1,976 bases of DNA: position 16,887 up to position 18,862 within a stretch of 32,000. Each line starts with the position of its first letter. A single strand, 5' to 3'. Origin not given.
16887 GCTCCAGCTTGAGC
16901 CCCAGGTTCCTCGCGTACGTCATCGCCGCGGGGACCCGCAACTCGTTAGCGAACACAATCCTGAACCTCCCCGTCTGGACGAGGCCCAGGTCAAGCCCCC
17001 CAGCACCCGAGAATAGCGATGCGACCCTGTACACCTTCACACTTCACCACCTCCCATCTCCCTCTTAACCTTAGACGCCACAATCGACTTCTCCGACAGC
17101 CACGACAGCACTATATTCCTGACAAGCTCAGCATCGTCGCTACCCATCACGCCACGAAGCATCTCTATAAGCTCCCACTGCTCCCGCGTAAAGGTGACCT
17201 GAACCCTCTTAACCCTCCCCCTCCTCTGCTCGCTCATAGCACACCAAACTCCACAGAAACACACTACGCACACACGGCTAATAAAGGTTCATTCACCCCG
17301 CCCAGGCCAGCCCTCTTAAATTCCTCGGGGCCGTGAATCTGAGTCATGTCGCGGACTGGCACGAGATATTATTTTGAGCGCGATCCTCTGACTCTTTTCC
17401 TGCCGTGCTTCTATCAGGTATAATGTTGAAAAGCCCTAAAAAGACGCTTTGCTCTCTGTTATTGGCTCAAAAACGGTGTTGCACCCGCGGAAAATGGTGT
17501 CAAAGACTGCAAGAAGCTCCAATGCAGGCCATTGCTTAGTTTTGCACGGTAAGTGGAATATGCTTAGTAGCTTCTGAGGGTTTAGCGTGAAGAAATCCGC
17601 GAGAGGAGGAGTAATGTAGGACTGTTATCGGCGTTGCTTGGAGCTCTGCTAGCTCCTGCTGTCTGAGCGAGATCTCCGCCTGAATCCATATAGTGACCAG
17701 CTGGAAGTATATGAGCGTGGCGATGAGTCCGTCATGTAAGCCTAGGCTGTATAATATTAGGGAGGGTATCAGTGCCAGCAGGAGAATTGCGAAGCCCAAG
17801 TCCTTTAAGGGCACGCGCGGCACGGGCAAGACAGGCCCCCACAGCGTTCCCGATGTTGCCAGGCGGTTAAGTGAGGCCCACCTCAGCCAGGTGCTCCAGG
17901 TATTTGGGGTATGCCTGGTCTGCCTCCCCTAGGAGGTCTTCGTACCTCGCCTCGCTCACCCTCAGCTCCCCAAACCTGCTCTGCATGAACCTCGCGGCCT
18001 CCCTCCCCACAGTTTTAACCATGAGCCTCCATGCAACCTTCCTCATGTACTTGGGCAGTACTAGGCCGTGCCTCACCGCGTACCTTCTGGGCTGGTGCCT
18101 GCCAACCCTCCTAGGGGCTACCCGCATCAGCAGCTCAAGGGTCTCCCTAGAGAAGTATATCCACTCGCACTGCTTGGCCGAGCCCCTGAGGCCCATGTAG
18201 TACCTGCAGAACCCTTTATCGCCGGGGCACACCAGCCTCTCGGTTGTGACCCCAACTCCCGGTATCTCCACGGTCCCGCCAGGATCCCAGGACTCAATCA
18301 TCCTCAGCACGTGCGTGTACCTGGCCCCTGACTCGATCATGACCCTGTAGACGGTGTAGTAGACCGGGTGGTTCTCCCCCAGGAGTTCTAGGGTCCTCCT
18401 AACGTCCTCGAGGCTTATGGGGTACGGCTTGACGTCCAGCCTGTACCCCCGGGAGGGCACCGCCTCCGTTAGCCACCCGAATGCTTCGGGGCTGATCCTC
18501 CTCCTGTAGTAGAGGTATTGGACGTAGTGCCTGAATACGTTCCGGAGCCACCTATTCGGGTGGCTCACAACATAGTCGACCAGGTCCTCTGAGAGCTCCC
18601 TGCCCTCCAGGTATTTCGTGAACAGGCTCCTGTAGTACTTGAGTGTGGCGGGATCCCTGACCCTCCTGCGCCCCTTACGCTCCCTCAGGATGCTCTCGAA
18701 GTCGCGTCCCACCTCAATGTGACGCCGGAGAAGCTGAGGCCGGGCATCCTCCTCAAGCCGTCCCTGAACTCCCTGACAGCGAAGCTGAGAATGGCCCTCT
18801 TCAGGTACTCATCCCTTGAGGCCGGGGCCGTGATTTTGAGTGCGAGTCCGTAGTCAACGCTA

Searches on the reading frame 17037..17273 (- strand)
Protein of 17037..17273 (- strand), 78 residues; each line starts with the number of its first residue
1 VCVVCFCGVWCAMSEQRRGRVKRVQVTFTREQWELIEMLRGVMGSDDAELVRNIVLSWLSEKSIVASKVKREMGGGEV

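Call 59: search_protein_families(library=phrogs, proteins=[window:17037-17273:-], max_evalue=0.05)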
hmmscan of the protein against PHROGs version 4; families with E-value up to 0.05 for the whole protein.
window:17037-17273:- (78 aa): 1 family
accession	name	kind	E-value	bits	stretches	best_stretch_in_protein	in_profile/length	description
phrog_4113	-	unknown function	0.0043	17.9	1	13-63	2-52/64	-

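Call 74: search_protein_families(library=ncbifam, max_evalue=0.01, proteins=[window:17037-17273:-])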
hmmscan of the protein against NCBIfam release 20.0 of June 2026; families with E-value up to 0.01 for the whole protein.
window:17037-17273:- (78 aa): 0 families

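Call 75: search_protein_families(library=pfam, max_evalue=0.05, proteins=[window:17037-17273:-])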
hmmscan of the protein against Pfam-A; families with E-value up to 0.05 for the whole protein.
window:17037-17273:- (78 aa): 0 families

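Call 76: search_protein_families(library=padloc, max_evalue=0.01, proteins=[window:17037-17273:-])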
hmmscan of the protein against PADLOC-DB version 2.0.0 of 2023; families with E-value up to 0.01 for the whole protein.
window:17037-17273:- (78 aa): 0 families

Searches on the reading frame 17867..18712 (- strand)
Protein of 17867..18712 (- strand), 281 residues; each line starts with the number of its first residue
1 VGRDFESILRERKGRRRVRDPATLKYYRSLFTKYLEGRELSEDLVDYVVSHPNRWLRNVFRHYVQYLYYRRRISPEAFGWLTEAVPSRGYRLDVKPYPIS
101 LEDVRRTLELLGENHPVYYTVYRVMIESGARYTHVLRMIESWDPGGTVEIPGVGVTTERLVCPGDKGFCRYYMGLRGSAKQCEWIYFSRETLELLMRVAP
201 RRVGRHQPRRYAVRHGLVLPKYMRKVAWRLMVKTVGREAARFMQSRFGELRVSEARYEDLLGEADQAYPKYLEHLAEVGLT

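Call 9: search_protein_families(library=pfam, proteins=[window:17867-18712:-], max_evalue=0.01)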
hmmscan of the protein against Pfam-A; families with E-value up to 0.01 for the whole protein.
window:17867-18712:- (281 aa): 1 family
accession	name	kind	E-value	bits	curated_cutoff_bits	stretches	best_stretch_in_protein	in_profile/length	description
PF16795.10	Phage_integr_3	-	1.6e-20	74.1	27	1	99-273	4-160/161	Archaeal phage integrase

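Call 58: find_homologous_proteins(query=window:17867-18712:-)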
Query window:17867-18712:- (281 aa): 508 proteins with E <= 0.001 among 4980 candidates; the best 120 are listed.
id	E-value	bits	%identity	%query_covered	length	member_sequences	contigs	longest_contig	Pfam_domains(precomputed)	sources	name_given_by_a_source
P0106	1.9e-186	636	100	100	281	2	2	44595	PF16795.11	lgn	-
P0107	5.2e-135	467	72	97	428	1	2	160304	PF16795.11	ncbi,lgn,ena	-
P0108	5.5e-135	467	72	97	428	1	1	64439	PF16795.11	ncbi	-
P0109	5.9e-135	467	72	96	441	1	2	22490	PF16795.11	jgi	jgi:intergrase/recombinase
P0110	5.9e-135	467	72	96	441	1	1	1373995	PF16795.11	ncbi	-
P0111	9.8e-135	466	72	97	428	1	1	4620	PF16795.11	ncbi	-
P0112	3.2e-134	465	74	96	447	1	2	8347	PF16795.11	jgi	jgi:intergrase/recombinase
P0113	9.3e-134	463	73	96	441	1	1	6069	PF16795.11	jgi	jgi:intergrase/recombinase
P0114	1.0e-133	463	72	97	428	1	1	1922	PF16795.11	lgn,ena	-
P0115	2.4e-133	462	74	98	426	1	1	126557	PF16795.11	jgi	-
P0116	1.5e-131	456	72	97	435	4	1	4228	PF13560.13,PF16795.11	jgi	-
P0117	2.5e-131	455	71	97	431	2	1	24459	PF16795.11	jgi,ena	-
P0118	2.7e-131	455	68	99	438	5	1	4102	PF16795.11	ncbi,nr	ncbi:MAG: integrase [Thermoprotei archaeon]|nr:MAG: integrase [Thermoprotei archaeon]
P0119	1.5e-130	453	69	98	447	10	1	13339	PF16795.11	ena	-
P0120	7.0e-130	451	68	97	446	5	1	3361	PF16795.11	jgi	-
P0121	1.2e-129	450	69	97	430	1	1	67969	PF16795.11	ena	-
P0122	2.4e-129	449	71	97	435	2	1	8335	PF16795.11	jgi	-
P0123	3.7e-129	448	68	99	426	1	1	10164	PF16795.11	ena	-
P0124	1.8e-128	446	67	99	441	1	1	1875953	PF16795.11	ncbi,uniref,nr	ncbi:integrase protein [Ignisphaera aggregans DSM 17230]|uniref:Integrase protein n=1 Tax=Ignisphaer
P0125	5.0e-128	444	67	98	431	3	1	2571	PF16795.11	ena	-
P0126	5.2e-128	444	70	98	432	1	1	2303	PF13560.13,PF16795.11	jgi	-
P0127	5.5e-128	444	69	98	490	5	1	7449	PF16795.11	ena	-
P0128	5.7e-128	444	69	96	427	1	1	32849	PF16795.11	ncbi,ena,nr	ncbi:MAG: integrase [Desulfurococcales archaeon]|nr:integrase [Desulfurococcales archaeon]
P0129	6.8e-128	444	69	96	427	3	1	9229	PF16795.11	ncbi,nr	ncbi:MAG: integrase [Thermoprotei archaeon]|nr:MAG: integrase [Thermoprotei archaeon]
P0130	7.7e-128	444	70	96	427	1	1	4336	PF16795.11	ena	-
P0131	8.2e-128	444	68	98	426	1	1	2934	PF16795.11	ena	-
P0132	1.2e-127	443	69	97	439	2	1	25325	PF16795.11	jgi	-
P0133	2.4e-127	442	69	97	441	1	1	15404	PF16795.11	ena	-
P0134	3.2e-127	442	67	97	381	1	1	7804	PF16795.11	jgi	-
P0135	7.2e-127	441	69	96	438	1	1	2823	PF16795.11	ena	-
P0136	8.0e-127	441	68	98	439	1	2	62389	PF16795.11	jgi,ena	-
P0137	9.3e-127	440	68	98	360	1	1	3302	PF16795.11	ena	-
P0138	1.3e-126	440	68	98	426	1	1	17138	PF16795.11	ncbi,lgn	ncbi:MAG: integrase [Sulfolobales archaeon]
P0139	1.4e-126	440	68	98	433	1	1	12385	PF16795.11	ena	-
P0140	1.7e-126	439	68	98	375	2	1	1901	PF16795.11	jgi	-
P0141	4.6e-126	438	69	97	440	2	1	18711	PF16795.11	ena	-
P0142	5.1e-126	438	70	96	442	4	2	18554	PF16795.11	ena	-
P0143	7.7e-126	437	66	99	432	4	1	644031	PF16795.11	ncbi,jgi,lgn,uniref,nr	ncbi:MAG: integrase [Zestosphaera tikiterensis]|uniref:Integrase n=1 Tax=Zestosphaera tikiterensis T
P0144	1.2e-125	437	68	97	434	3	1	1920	PF16795.11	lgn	-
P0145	1.4e-125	436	66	98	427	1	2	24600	PF16795.11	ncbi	-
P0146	3.0e-125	435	68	97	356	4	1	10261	PF16795.11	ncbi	ncbi:MAG: integrase [Candidatus Nezhaarchaeales archaeon]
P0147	7.1e-125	434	68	97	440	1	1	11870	PF16795.11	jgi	-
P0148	1.1e-124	434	67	98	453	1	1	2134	PF16795.11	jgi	-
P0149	1.9e-124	433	68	98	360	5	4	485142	PF16795.11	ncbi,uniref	ncbi:integrase [Desulfurococcus sp.]|uniref:integrase n=1 Tax=Desulfurococcus sp. TaxID=51678 RepID=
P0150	2.0e-124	433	67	98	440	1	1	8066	PF16795.11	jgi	-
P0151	6.1e-124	431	66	98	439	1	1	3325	PF16795.11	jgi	-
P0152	2.5e-123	429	67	98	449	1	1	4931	PF16795.11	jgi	-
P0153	1.0e-122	427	66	97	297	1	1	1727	PF16795.11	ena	-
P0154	1.1e-122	427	66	99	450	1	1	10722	PF16795.11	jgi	-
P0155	1.8e-122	426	70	98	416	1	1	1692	PF16795.11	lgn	-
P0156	1.8e-122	426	66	98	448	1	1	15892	PF16795.11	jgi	-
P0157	5.7e-122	425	62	98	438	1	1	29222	PF16795.11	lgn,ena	-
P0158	7.6e-122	424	66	97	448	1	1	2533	PF16795.11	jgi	-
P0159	1.1e-121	424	67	97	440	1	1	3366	PF16795.11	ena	-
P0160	1.7e-121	423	68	96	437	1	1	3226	PF16795.11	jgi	-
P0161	2.1e-121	423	65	100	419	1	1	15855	PF16795.11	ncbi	ncbi:MAG: integrase [Thermofilaceae archaeon]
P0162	2.1e-121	423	65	98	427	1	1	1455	PF16795.11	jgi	-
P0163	3.4e-121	422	67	96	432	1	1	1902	PF16795.11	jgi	-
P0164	5.4e-121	421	63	98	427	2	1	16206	PF16795.11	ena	-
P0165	7.4e-121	421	65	100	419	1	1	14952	PF16795.11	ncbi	ncbi:MAG: integrase [Thermosphaera sp.]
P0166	2.6e-120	419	64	100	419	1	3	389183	PF16795.11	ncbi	ncbi:MAG: integrase [Ignisphaera sp.]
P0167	2.6e-120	419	64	100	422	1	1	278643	PF16795.11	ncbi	ncbi:MAG: integrase [Ignisphaera sp.]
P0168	4.1e-120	419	66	99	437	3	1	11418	PF16795.11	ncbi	ncbi:MAG: integrase [Sulfolobales archaeon]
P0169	2.1e-119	416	64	98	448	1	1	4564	PF16795.11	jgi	-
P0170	3.4e-119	416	67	98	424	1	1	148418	PF16795.11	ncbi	ncbi:MAG: integrase [Ignisphaera sp.]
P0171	3.7e-119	415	67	98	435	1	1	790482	PF16795.11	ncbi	-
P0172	3.7e-119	415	65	99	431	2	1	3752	PF16795.11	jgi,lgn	-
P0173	4.9e-119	415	66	96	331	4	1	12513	PF16795.11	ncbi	ncbi:MAG: integrase, partial [Nitrososphaerota archaeon]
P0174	7.3e-119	414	68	96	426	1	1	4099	PF16795.11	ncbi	ncbi:MAG: integrase [Ignisphaera sp.]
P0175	1.2e-118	414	66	98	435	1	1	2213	PF16795.11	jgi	-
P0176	1.8e-118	413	66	99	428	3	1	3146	PF16795.11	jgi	-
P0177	2.1e-118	413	66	95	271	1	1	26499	PF16795.11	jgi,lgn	-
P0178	2.4e-118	413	67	99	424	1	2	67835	PF16795.11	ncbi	ncbi:MAG: integrase [Sulfolobales archaeon]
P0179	7.4e-118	411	64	97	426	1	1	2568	PF16795.11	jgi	-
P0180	8.6e-118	411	66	96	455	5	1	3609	PF16795.11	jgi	-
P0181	1.4e-117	410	67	96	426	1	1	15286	PF16795.11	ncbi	ncbi:MAG: integrase [Sulfolobales archaeon]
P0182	1.6e-117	410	67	96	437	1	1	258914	PF16795.11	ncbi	ncbi:MAG: integrase [Sulfolobales archaeon]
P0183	2.0e-117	410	67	99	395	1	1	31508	PF16795.11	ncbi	ncbi:MAG: integrase, partial [Sulfolobales archaeon]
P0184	2.4e-117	409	67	99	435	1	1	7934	PF16795.11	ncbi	ncbi:MAG: integrase [Sulfolobales archaeon]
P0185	8.8e-117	408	66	99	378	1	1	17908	PF16795.11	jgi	-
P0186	1.0e-116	407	66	96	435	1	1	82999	PF16795.11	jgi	-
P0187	1.1e-116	407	68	96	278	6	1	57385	PF16795.11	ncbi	ncbi:MAG: integrase [Sulfolobales archaeon]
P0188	1.2e-116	407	65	98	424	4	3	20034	PF16795.11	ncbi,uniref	ncbi:integrase [Thermofilum sp.]|uniref:integrase n=1 Tax=Thermofilum sp. TaxID=1961369 RepID=UPI003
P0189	1.3e-116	407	66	96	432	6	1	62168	PF16795.11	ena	-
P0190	1.4e-116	407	67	96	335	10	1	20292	PF16795.11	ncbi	ncbi:MAG: integrase [Ignisphaera sp.]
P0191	2.1e-116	406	66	98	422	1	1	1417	PF16795.11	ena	-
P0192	2.8e-116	406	63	98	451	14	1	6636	PF16795.11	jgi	-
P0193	3.7e-116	406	65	96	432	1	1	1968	PF16795.11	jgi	jgi:intergrase/recombinase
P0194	5.1e-116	405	65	98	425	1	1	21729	PF16795.11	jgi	-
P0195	6.6e-116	405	64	98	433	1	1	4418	PF16795.11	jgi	jgi:intergrase/recombinase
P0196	1.0e-115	404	65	98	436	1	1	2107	PF16795.11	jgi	jgi:intergrase/recombinase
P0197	1.1e-115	404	66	96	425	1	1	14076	PF16795.11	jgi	jgi:intergrase/recombinase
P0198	1.4e-115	404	65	97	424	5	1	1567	PF16795.11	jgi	-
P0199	1.9e-115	403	63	97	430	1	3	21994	PF16795.11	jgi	jgi:intergrase/recombinase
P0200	2.7e-115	403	64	98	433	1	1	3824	PF16795.11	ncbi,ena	-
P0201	3.6e-115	402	66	98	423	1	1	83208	PF16795.11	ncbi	ncbi:MAG: integrase [Acidilobaceae archaeon]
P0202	3.7e-115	402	64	96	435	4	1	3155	PF16795.11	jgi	jgi:intergrase/recombinase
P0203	6.8e-115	401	64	98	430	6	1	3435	PF16795.11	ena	-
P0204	7.9e-115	401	65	98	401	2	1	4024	PF16795.11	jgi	-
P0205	8.8e-115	401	61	97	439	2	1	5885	PF16795.11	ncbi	ncbi:MAG: integrase [Infirmifilum sp.]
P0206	9.7e-115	401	65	98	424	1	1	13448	PF16795.11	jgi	jgi:Uncharacterized protein conserved in archaea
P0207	1.1e-114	401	65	98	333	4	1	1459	PF16795.11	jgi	jgi:intergrase/recombinase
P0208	1.6e-114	400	65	98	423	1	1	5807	PF16795.11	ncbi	ncbi:MAG: integrase [Sulfolobales archaeon]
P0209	2.4e-114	400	65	96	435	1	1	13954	PF16795.11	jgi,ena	-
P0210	2.8e-114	399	66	97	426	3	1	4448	PF16795.11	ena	-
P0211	4.8e-114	399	64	94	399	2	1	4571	PF16795.11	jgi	jgi:intergrase/recombinase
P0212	5.4e-114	398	64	98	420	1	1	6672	PF16795.11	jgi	jgi:intergrase/recombinase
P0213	5.4e-114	398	66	95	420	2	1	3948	PF16795.11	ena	-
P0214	6.4e-114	398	65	96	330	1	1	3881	PF16795.11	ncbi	ncbi:MAG: integrase, partial [Desulfurococcaceae archaeon]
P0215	9.2e-114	398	64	98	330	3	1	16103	PF16795.11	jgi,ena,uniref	uniref:Integrase n=1 Tax=Ignisphaera aggregans TaxID=334771 RepID=A0A7J3Z8G3_9CREN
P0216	3.0e-113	396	65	96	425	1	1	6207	PF16795.11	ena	-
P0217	3.2e-113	396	65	95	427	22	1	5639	PF16795.11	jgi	-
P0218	3.5e-113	396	63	97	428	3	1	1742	PF16795.11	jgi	jgi:intergrase/recombinase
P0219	3.9e-113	396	64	97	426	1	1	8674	PF16795.11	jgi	jgi:intergrase/recombinase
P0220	4.7e-113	395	63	98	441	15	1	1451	PF16795.11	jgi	jgi:intergrase/recombinase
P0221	4.8e-113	395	64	99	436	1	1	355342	PF16795.11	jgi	jgi:intergrase/recombinase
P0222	5.9e-113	395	64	97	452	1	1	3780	PF16795.11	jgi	-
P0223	7.0e-113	395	62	98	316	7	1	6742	PF16795.11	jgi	jgi:intergrase/recombinase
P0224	8.2e-113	395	64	98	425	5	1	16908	PF16795.11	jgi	jgi:intergrase/recombinase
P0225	8.4e-113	395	62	96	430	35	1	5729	PF16795.11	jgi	jgi:intergrase/recombinase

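Call 59: search_protein_families(library=phrogs, proteins=[window:17867-18712:-], max_evalue=0.05)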
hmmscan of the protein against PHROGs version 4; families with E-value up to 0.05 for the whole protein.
window:17867-18712:- (281 aa): 1 family
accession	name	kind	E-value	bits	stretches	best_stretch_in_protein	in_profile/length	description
phrog_5127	-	integration and excision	3.8e-16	60.5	1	16-278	133-352/355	integrase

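Call 63: find_encoding_contigs(protein=P0110, flank=10000, max_places=2)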
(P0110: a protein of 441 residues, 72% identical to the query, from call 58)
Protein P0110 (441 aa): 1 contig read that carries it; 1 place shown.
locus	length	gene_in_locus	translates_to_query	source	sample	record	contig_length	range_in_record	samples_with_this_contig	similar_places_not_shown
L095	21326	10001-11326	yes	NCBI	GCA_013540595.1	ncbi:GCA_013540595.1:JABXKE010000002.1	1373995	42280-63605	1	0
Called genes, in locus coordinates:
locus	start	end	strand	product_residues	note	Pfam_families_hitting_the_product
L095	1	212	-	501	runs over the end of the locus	PF09378:HAS-barrel (weak), PF01935:DUF87, PF05872:HerA_C (faint), PF12846:AAA_10 (faint)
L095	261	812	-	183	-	-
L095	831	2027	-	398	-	PF04055:Radical_SAM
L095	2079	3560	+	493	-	PF01406:tRNA-synt_1e, PF09334:tRNA-synt_1g, PF00133:tRNA-synt_1 (weak), PF09190:DALR_2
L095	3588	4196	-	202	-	PF05175:MTS, PF02390:Methyltransf_4 (weak), PF13847:Methyltransf_31, PF08241:Methyltransf_11, PF08242:Methyltransf_12 (weak), PF13649:Methyltransf_25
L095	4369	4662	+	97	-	PF01998:DUF131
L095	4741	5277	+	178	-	-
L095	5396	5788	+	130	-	-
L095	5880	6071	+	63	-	-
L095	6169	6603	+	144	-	PF02675:AdoMet_dc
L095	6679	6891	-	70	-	PF10049:DUF2283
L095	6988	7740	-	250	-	PF00571:CBS (weak)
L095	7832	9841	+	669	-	PF03485:Arg_tRNA_synt_N, PF00750:tRNA-synt_1d, PF05746:DALR_1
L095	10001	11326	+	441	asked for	PF16795:Phage_integr_3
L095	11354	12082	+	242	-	PF00149:Metallophos, PF12850:Metallophos_2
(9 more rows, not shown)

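Call 64: find_encoding_contigs(protein=P0107, flank=10000, max_places=2)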
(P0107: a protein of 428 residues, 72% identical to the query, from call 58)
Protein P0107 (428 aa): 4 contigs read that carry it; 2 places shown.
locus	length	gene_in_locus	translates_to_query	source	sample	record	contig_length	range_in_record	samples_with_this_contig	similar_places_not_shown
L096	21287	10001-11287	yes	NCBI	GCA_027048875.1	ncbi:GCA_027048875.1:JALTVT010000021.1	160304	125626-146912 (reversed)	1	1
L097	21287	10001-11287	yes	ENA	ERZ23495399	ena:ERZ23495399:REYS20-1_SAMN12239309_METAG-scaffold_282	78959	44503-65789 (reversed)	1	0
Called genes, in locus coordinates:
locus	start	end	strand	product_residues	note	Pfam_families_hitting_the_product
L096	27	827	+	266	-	PF14801:TrmI-like_N, PF01135:PCMT, PF08704:GCD14, PF01596:Methyltransf_3 (weak), PF00398:RrnaAD (faint), PF08241:Methyltransf_11 (faint), PF13649:Methyltransf_25, PF13847:Methyltransf_31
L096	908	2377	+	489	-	PF00587:tRNA-synt_2b, PF03129:HGTP_anticodon, PF09180:ProRS-C_1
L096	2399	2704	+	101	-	PF01283:Ribosomal_S26e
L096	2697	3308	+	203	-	PF04013:Methyltrn_RNA_2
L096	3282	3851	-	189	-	PF01066:CDP-OH_P_transf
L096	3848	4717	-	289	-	PF01261:AP_endonuc_2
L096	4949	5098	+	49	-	-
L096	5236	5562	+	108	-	-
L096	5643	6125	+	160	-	PF08123:DOT1 (weak), PF13847:Methyltransf_31, PF13649:Methyltransf_25 (weak)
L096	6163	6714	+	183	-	PF10051:DUF2286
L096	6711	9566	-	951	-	PF03104:DNA_pol_B_exo1, PF00136:DNA_pol_B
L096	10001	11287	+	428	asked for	PF16795:Phage_integr_3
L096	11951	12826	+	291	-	-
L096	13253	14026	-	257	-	PF12686:DUF3800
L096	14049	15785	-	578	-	PF12802:MarR_2 (faint), PF13730:HTH_36 (faint), PF21984:DnaD_N (faint)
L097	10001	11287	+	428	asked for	PF16795:Phage_integr_3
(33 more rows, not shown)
